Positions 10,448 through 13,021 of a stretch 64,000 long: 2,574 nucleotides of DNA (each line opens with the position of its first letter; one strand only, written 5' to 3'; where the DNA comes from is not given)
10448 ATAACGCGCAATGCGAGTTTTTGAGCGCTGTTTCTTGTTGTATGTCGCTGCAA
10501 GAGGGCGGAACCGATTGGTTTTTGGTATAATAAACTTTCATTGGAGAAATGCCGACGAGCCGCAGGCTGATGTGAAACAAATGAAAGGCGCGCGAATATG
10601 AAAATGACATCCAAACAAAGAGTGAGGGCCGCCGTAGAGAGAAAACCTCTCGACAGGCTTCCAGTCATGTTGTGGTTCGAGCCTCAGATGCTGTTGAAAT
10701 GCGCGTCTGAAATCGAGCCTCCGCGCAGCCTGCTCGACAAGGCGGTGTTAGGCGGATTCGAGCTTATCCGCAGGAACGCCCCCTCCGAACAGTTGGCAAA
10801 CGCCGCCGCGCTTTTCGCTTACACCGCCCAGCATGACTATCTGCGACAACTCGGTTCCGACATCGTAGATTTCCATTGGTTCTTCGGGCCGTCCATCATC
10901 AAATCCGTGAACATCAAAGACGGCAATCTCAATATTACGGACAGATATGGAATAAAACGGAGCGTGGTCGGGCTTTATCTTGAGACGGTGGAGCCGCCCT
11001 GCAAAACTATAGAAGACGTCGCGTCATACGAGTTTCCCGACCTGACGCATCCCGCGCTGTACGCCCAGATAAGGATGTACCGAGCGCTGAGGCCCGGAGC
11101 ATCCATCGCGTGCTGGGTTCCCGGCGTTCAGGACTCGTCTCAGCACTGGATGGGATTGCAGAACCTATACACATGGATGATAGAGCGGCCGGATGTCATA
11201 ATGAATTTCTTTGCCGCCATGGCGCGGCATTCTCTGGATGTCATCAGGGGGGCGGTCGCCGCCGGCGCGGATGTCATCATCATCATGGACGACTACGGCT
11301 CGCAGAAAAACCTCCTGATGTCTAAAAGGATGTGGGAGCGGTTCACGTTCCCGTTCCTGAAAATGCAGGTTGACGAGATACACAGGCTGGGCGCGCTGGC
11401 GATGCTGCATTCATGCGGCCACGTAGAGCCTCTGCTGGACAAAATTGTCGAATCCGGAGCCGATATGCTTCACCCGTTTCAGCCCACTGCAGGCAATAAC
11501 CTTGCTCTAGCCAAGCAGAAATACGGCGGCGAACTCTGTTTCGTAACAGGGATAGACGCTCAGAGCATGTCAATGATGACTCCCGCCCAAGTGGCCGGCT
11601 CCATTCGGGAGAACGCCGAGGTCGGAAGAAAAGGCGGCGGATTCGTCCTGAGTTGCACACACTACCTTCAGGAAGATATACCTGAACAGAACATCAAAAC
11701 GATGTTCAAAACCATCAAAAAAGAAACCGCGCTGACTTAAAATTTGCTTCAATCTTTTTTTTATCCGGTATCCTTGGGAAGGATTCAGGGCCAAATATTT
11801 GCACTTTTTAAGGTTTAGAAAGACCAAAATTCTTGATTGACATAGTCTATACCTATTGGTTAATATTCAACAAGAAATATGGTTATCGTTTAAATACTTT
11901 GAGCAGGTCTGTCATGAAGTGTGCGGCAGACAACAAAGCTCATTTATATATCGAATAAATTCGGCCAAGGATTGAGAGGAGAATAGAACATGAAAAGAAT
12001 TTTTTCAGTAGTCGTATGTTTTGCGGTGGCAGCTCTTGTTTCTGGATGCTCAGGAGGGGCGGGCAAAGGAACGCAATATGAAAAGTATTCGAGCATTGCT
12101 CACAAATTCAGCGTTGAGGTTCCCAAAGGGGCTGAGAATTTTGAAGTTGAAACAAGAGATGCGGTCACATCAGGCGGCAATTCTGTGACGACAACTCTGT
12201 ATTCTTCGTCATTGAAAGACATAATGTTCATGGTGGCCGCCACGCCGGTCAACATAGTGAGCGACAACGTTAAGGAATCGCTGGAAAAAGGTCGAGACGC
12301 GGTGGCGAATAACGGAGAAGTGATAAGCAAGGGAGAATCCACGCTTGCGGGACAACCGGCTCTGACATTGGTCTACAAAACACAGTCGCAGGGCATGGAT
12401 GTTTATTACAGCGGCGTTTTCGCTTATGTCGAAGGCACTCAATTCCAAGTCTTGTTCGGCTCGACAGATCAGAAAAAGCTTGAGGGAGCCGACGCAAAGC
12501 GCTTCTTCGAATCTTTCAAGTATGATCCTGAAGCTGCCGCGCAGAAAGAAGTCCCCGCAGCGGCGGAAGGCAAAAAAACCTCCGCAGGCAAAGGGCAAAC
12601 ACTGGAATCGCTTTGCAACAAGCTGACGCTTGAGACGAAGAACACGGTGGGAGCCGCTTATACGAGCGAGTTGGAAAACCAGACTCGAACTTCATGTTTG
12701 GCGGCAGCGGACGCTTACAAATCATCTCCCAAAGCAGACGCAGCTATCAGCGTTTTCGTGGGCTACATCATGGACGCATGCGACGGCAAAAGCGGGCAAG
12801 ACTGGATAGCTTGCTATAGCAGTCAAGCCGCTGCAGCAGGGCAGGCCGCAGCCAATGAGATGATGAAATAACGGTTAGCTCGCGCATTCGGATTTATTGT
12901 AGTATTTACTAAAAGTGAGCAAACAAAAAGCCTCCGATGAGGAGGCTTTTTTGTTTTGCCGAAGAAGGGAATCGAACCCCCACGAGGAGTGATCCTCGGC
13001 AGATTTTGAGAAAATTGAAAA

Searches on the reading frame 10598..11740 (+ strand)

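Call 4: search_protein_families(library=pfam, proteins=[window:10598-11740:+], max_evalue=0.01)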
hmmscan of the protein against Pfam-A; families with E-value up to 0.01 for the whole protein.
window:10598-11740:+ (380 aa): 1 family
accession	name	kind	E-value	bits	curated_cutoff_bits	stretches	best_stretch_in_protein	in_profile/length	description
PF01208.23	URO-D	-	5.8e-24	85.2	23.9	1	132-375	96-345/346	Uroporphyrinogen decarboxylase (URO-D)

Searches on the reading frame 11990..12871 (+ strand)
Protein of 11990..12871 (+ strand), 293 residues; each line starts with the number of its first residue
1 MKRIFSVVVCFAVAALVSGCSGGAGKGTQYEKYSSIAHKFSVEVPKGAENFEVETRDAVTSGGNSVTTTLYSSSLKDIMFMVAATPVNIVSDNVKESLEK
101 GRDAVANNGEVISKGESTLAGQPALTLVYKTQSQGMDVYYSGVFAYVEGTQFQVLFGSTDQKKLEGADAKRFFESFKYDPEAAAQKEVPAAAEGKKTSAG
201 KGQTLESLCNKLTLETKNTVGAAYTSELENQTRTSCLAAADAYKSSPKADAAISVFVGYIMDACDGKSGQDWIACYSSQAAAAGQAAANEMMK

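Call 4: search_protein_families(library=pfam, proteins=[window:11990-12871:+], max_evalue=0.01)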
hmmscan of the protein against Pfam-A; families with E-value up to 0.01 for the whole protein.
window:11990-12871:+ (293 aa): 1 family
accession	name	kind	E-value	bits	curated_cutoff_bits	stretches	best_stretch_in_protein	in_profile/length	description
PF18933.6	PsbP_2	-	0.00058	20.4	27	1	30-175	44-177/184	PsbP-like protein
